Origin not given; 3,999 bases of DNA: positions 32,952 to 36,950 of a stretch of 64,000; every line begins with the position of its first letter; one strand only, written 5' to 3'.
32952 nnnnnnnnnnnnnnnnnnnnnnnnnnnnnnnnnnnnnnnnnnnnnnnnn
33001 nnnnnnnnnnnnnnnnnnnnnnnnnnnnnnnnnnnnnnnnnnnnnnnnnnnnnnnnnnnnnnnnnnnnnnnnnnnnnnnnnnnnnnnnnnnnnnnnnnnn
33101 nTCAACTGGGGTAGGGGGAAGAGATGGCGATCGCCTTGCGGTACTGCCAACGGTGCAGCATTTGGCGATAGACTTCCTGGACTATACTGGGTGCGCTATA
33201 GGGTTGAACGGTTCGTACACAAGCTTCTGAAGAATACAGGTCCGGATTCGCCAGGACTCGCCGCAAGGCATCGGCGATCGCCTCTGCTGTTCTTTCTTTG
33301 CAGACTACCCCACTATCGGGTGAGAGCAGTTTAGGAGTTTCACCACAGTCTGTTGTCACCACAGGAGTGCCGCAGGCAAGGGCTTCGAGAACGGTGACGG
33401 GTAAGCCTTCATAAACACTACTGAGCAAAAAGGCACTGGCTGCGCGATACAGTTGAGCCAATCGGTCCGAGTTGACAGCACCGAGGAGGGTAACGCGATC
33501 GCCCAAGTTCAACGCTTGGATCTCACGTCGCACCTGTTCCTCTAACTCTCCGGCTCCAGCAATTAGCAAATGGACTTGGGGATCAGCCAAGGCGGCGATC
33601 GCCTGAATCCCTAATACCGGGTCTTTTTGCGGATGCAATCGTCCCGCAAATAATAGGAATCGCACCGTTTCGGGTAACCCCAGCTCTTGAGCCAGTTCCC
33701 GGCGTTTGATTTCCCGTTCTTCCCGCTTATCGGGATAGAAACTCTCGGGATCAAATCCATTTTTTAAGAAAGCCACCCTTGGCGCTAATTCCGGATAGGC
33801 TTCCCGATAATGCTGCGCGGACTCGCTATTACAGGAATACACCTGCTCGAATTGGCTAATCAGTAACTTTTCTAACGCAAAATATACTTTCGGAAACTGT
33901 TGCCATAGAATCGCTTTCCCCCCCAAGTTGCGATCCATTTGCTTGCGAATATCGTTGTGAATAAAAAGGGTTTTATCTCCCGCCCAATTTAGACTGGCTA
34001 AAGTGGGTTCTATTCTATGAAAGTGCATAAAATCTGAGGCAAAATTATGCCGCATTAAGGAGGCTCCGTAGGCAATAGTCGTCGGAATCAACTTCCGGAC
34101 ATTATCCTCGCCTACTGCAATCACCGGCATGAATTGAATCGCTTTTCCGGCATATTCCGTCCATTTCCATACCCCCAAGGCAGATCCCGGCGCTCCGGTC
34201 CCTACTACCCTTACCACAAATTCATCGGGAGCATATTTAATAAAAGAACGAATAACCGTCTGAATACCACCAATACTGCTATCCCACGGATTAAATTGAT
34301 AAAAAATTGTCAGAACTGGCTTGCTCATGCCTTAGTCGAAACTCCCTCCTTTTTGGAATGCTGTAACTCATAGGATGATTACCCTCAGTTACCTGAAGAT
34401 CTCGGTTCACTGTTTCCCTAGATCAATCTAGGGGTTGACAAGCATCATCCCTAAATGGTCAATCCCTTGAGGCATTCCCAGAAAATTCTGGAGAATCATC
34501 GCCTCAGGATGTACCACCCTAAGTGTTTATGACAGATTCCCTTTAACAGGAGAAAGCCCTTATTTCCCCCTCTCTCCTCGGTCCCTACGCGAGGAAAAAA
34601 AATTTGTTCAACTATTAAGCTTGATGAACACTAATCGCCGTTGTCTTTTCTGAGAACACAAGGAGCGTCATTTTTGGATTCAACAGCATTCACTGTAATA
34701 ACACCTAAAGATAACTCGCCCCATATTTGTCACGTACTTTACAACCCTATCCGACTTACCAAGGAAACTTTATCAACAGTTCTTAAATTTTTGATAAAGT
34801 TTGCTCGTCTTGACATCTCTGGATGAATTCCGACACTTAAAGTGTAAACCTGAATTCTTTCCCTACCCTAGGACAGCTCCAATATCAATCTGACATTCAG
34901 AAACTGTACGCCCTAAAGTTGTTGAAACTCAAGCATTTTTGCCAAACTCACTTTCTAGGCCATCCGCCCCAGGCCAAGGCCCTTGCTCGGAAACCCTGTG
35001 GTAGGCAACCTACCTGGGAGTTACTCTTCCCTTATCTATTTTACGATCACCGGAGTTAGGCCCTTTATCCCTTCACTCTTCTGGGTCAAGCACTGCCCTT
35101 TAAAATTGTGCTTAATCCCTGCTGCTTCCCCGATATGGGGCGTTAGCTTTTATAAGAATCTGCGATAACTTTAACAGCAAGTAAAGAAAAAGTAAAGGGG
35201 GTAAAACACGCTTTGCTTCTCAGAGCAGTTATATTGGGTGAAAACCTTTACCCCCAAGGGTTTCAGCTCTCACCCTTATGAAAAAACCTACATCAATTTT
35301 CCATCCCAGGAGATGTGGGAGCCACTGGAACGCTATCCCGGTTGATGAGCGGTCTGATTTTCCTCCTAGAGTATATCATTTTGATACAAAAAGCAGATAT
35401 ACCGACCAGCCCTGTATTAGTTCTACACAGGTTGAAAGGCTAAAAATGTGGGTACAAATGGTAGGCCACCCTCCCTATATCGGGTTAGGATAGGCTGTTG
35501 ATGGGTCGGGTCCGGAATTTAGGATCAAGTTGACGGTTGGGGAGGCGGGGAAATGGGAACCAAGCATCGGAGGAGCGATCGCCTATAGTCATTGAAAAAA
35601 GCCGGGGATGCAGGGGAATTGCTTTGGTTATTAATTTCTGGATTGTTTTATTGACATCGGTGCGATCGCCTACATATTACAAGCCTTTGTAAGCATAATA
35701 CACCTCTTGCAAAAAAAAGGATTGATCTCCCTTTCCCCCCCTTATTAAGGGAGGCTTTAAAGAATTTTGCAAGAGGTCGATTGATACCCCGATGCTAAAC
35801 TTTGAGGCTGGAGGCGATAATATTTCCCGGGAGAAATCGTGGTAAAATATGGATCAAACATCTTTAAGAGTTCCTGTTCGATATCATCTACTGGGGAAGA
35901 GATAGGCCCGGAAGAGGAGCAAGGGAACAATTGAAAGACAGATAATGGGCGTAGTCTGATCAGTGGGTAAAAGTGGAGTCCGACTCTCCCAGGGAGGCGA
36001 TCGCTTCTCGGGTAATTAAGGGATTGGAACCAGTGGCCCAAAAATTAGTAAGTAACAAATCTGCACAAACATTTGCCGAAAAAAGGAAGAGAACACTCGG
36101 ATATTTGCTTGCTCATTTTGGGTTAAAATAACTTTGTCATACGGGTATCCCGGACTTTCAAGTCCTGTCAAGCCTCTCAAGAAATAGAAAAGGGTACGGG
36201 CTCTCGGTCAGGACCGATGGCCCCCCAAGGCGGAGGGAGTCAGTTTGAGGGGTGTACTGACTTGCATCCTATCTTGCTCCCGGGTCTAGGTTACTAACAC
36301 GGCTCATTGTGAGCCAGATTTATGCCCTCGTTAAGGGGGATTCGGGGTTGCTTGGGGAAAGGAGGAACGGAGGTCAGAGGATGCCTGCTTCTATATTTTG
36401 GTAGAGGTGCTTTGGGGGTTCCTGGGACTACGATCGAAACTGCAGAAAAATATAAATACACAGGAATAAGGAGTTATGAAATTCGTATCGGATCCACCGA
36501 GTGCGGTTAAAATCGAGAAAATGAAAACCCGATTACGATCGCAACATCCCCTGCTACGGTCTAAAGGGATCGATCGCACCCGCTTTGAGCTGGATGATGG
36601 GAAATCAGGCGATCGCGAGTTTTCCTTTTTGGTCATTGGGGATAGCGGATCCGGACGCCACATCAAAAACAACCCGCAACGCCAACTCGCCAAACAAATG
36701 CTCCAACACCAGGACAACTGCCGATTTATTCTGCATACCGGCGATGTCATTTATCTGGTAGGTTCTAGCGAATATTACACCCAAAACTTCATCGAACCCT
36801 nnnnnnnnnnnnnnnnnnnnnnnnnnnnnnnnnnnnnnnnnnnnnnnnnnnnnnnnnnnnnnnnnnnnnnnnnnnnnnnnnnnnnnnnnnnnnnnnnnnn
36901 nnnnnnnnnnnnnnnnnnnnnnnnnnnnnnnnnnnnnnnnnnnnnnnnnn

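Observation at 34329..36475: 2.1 kb ORF-free, AT-shifted region between the EPS locus and the metallophosphoesterase gene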

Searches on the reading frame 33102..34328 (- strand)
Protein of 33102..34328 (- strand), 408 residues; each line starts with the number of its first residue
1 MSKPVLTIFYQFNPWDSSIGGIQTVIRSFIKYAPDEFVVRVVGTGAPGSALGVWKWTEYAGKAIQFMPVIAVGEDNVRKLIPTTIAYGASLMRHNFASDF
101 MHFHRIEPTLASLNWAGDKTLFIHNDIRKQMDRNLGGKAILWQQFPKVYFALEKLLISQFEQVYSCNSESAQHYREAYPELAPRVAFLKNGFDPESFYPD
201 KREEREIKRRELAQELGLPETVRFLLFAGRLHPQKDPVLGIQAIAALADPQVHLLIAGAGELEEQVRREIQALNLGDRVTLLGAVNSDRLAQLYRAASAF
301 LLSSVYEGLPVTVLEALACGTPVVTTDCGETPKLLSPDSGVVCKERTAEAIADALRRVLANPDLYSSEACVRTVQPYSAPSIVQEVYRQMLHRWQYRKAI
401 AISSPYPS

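Call 11: search_protein_families(library=pfam, proteins=[window:33102-34328:-], max_evalue=0.001)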
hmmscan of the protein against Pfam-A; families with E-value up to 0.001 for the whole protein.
window:33102-34328:- (408 aa): 4 families
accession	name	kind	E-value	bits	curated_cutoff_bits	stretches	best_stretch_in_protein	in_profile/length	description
PF00534.26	Glycos_transf_1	-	6e-39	133.8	26.4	1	209-365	2-162/172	Glycosyl transferases group 1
PF13692.12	Glyco_trans_1_4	-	5.2e-32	111.5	27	1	225-361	4-142/142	Glycosyl transferases group 1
PF13524.12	Glyco_trans_1_2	-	1.9e-10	41.3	25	1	246-365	11-118/144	Glycosyl transferase-like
PF20706.3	GT4-conflict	-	4.5e-09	36.2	26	1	208-327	193-312/385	Family 4 Glycosyltransferase in conflict systems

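Call 30: find_related_loci(query=window:33102-34328:-, collection=metagenome_contigs, flank=4000)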
Query window:33102-34328:- (408 aa) in metagenome_contigs; peptide patterns used: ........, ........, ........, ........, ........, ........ (x = any residue, [..] = any of these).
147 stretches matched a pattern; 38 encode a relative of the query (tblastn E <= 1e-3); 38 distinct loci.
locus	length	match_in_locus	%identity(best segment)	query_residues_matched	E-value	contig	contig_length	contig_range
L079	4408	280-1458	62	3-395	2e-175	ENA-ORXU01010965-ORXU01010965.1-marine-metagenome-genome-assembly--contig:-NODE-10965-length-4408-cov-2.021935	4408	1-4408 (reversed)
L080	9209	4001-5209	60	1-402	3e-169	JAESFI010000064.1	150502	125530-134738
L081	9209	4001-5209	60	1-402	6e-169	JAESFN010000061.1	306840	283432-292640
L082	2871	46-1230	60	1-395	2e-178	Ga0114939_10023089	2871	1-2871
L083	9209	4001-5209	59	1-402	2e-168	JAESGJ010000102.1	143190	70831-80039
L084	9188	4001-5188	61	1-395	5e-167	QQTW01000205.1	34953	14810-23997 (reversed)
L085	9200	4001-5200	60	1-399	2e-166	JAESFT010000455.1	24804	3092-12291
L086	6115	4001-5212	58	1-404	4e-165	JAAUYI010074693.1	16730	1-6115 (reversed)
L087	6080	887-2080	59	1-398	1e-163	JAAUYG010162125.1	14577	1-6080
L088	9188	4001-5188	59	1-395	1e-163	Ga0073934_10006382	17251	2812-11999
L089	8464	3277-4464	61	1-395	1e-162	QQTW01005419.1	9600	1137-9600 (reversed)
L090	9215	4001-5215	59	1-404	5e-162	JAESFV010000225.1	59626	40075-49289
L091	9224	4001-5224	59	1-406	3e-160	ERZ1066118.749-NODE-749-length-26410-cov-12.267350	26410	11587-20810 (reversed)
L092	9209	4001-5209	57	1-403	3e-159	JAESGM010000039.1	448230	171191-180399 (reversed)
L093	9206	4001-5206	60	1-401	4e-159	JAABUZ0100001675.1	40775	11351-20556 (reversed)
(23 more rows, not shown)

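Call 37: find_homologous_proteins(query=window:33102-34328:-, max_evalue=1e-100)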
Query window:33102-34328:- (408 aa): 1138 proteins with E <= 1e-100 among 8000 candidates; the best 120 are listed.
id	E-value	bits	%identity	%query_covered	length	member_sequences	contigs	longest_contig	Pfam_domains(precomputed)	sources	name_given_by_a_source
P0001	7.0e-252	853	93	100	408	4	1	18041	PF00534.27,PF13524.13,PF13439.13,PF20706.4,PF13692.13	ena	-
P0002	2.4e-251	852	92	100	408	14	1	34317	PF00534.27,PF13524.13,PF20706.4,PF13692.13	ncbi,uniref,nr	ncbi:glycosyltransferase family 4 protein [Oscillatoria sp. HE19RPO]|uniref:glycosyltransferase fami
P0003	6.0e-245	831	91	99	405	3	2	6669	PF00534.27,PF13524.13,PF20706.4,PF13692.13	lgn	-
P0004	1.1e-202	691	75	100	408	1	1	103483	PF00534.27,PF13524.13,PF20706.4,PF13692.13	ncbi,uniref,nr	ncbi:glycosyltransferase family 4 protein [Laspinema sp. A4]|uniref:glycosyltransferase family 4 pro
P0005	2.8e-200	684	75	100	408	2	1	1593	PF00534.27,PF13524.13,PF20706.4,PF13692.13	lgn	-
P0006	5.7e-180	617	69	97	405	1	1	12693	PF00534.27,PF13439.13,PF13692.13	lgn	-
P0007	1.3e-179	615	67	100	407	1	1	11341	PF00534.27,PF13524.13,PF20706.4,PF13692.13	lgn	-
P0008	9.7e-177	606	65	99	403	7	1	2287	PF00534.27,PF20706.4,PF13692.13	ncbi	-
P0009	2.8e-172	591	65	99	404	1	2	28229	PF00534.27,PF13524.13,PF20706.4,PF13692.13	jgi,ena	jgi:glycosyltransferase involved in cell wall biosynthesis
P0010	1.6e-170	586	64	97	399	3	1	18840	PF00534.27,PF20706.4,PF13692.13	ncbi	ncbi:MAG: glycosyltransferase family 4 protein [Coleofasciculaceae cyanobacterium]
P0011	5.4e-170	584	65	97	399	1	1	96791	PF00534.27,PF20706.4,PF13692.13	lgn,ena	-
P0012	2.5e-169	582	63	100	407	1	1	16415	PF00534.27,PF13524.13,PF13439.13,PF13692.13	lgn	-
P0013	1.9e-168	579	63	99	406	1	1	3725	PF00534.27,PF20706.4,PF13692.13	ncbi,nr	ncbi:MAG: glycosyltransferase family 4 protein [Symploca sp. SIO3E6]|nr:glycosyltransferase family 4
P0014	2.5e-168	578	63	98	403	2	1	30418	PF00534.27,PF13524.13,PF20706.4,PF13692.13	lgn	-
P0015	4.0e-168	578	64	97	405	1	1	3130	PF00534.27,PF13524.13,PF13439.13,PF20706.4,PF13692.13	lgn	-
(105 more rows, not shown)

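Call 38: find_encoding_contigs(protein=P0001, flank=4000, max_places=4)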
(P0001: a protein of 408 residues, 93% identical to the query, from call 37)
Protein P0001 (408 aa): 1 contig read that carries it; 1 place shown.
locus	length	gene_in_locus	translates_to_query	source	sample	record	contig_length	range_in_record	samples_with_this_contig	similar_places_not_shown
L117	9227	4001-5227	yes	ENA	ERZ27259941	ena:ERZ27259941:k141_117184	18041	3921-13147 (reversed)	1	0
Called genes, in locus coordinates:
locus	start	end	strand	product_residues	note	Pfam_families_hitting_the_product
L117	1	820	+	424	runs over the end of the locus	PF01943:Polysacc_synt, PF13440:Polysacc_synt_3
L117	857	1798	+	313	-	PF00535:Glycos_transf_2, PF10111:Glyco_tranf_2_2, PF13641:Glyco_tranf_2_3, PF13632:Glyco_trans_2_3 (weak)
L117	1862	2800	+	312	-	PF00535:Glycos_transf_2, PF10111:Glyco_tranf_2_2, PF13641:Glyco_tranf_2_3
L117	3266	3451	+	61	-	-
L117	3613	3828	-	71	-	-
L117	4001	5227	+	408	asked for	PF13439:Glyco_transf_4 (faint), PF20706:GT4-conflict, PF00534:Glycos_transf_1, PF13692:Glyco_trans_1_4, PF13524:Glyco_trans_1_2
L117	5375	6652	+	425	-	PF09314:DUF1972, PF13439:Glyco_transf_4, PF13579:Glyco_trans_4_4, PF20706:GT4-conflict, PF00534:Glycos_transf_1, PF13692:Glyco_trans_1_4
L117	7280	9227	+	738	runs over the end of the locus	PF02706:Wzz (weak), PF13807:GNVR (weak), PF10609:ParA, PF13614:AAA_31 (weak)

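Call 39: find_encoding_contigs(protein=P0003, flank=4000, max_places=3)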
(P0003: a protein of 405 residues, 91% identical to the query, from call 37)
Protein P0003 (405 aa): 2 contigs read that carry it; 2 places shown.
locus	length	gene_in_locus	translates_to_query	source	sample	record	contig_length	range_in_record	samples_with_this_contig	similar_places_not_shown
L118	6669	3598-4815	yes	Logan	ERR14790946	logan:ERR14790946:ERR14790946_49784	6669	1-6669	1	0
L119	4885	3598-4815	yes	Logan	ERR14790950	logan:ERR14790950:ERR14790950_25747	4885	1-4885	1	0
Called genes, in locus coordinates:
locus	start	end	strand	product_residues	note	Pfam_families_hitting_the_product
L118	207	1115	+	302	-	PF01323:DSBA (faint), PF13743:Thioredoxin_5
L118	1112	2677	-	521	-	PF00149:Metallophos (faint)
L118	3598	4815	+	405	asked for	PF20706:GT4-conflict, PF00534:Glycos_transf_1, PF13692:Glyco_trans_1_4, PF13524:Glyco_trans_1_2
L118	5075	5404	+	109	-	PF13439:Glyco_transf_4, PF13579:Glyco_trans_4_4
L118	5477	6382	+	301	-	PF20706:GT4-conflict, PF00534:Glycos_transf_1, PF13692:Glyco_trans_1_4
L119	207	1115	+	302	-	PF01323:DSBA (faint), PF13743:Thioredoxin_5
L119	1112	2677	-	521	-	PF00149:Metallophos (faint)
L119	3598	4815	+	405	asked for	PF20706:GT4-conflict, PF00534:Glycos_transf_1, PF13692:Glyco_trans_1_4, PF13524:Glyco_trans_1_2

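Call 40: find_encoding_contigs(protein=P0006, flank=4000, max_places=2)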
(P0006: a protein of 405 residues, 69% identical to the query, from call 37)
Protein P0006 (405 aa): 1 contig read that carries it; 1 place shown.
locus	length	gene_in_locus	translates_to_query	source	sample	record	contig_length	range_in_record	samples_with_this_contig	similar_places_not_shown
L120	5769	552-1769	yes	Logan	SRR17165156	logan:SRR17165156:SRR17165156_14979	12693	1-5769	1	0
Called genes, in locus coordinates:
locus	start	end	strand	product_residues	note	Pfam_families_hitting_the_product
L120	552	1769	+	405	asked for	PF13439:Glyco_transf_4, PF00534:Glycos_transf_1, PF13692:Glyco_trans_1_4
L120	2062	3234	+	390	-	PF20706:GT4-conflict, PF13439:Glyco_transf_4, PF13477:Glyco_trans_4_2 (weak), PF13579:Glyco_trans_4_4, PF09314:DUF1972 (weak), PF00534:Glycos_transf_1, PF13692:Glyco_trans_1_4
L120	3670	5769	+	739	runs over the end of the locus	PF02706:Wzz (faint), PF13614:AAA_31 (faint), PF13807:GNVR, PF10609:ParA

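Call 41: find_encoding_contigs(protein=P0007, flank=4000, max_places=2)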
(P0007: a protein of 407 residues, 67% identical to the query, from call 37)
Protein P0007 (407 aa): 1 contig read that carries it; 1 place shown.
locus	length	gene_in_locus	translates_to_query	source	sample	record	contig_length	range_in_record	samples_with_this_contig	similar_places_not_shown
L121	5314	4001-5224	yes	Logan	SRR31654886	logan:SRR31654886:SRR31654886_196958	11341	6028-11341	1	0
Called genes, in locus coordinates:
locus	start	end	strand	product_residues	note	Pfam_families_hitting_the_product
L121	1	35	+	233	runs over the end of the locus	PF02830:V4R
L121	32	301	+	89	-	-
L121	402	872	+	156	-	PF00502:Phycobilisome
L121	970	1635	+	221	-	PF02830:V4R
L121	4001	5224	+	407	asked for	PF20706:GT4-conflict (weak), PF00534:Glycos_transf_1, PF13692:Glyco_trans_1_4, PF13524:Glyco_trans_1_2 (weak)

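Call 57: search_protein_families(library=pfam, proteins=[L117:1862-2800:+], max_evalue=0.01)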
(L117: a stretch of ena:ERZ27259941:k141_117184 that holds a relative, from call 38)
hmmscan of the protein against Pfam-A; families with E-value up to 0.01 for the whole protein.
L117:1862-2800:+ (312 aa): 5 families
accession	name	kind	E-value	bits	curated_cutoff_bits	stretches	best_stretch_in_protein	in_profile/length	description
PF00535.33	Glycos_transf_2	-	5.5e-39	134.2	23.3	1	5-135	1-139/168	Glycosyl transferase family 2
PF10111.15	Glyco_tranf_2_2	-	7.5e-36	124.5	27.3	1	5-208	1-223/276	Glycosyltransferase like family 2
PF13641.12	Glyco_tranf_2_3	-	2.8e-11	44.3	27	1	4-114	3-120/230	Glycosyltransferase like family 2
PF13632.12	Glyco_trans_2_3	-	7.7e-05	23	27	1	82-207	1-129/198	Glycosyl transferase family group 2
PF13704.12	Glyco_tranf_2_4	-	0.0015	19.5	27.5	1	33-96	21-88/98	Glycosyl transferase family 2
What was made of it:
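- On Pseudogene of a family-2 glycosyltransferase (Pfam PF00535 family): The intact proteins hit PF00535 at about 1e-38 (call 57).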

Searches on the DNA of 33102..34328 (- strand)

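Call 65: search_rna_families(sources=[L080, L085, L092, L096, L117, L002, L005, L077], threshold=gathering)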
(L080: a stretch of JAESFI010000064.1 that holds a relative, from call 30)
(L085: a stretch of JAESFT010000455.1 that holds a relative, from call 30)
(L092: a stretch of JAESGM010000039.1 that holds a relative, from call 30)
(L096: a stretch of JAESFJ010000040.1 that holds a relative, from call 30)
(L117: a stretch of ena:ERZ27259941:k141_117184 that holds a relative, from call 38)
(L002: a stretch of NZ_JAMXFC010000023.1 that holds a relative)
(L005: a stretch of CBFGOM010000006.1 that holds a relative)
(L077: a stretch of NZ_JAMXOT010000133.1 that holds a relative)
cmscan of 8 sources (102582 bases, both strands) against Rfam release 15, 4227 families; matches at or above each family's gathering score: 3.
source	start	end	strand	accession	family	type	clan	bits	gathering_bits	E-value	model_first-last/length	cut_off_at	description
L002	20705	20791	+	RF00005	tRNA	Gene; tRNA;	CL00001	60.7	29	1.8e-10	1-71/71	no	tRNA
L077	20898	20990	+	RF01739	Glutamine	Cis-reg; riboswitch;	-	52.7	35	1.6e-08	1-53/53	no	Glutamine riboswitch aptamer (glnA leader)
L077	18545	18568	-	RF01356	CRISPR-DR28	Gene; CRISPR;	-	35.7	35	0.015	1-24/24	no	CRISPR RNA direct repeat element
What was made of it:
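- On Known cis-regulatory RNA or riboswitch (any Rfam 15 family, including c-di-GMP riboswitches): There are none in the orthologous leaders (call 65).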

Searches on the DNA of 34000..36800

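Call 5: search_rna_families(source=window, start=34000, end=36800, threshold=evalue, max_evalue=5, show_alignments=3)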
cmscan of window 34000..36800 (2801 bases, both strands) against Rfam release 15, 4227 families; matches with E-value up to 5: 1.
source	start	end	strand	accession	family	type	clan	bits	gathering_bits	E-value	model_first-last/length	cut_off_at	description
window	36183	36254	-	RF02631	Hrs13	Gene; sRNA;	-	18.7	52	0.22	1-82/82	no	Hfq-regulated sRNA 13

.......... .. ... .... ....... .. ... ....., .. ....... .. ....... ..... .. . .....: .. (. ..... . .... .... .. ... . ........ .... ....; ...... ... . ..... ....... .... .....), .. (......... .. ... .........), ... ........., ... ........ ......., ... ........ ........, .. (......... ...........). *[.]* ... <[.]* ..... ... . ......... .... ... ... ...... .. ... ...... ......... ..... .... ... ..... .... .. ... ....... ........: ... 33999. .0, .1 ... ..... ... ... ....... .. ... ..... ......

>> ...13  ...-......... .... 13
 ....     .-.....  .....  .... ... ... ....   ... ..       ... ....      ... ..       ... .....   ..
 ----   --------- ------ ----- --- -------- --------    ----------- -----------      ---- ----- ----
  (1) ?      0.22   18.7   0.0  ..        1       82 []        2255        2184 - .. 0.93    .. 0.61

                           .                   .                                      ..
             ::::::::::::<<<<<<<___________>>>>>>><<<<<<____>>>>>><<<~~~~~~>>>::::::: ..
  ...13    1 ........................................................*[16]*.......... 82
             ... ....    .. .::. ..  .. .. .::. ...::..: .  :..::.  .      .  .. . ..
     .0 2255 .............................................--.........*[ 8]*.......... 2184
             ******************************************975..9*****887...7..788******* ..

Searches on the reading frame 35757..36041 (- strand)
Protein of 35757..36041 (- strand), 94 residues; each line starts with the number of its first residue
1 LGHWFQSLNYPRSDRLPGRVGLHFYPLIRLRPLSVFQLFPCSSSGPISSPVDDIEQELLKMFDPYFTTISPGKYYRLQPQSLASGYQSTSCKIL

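Call 57: search_protein_families(library=pfam, proteins=[window:35757-36041:-], max_evalue=0.01)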
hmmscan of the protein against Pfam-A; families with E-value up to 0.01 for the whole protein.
window:35757-36041:- (94 aa): 0 families
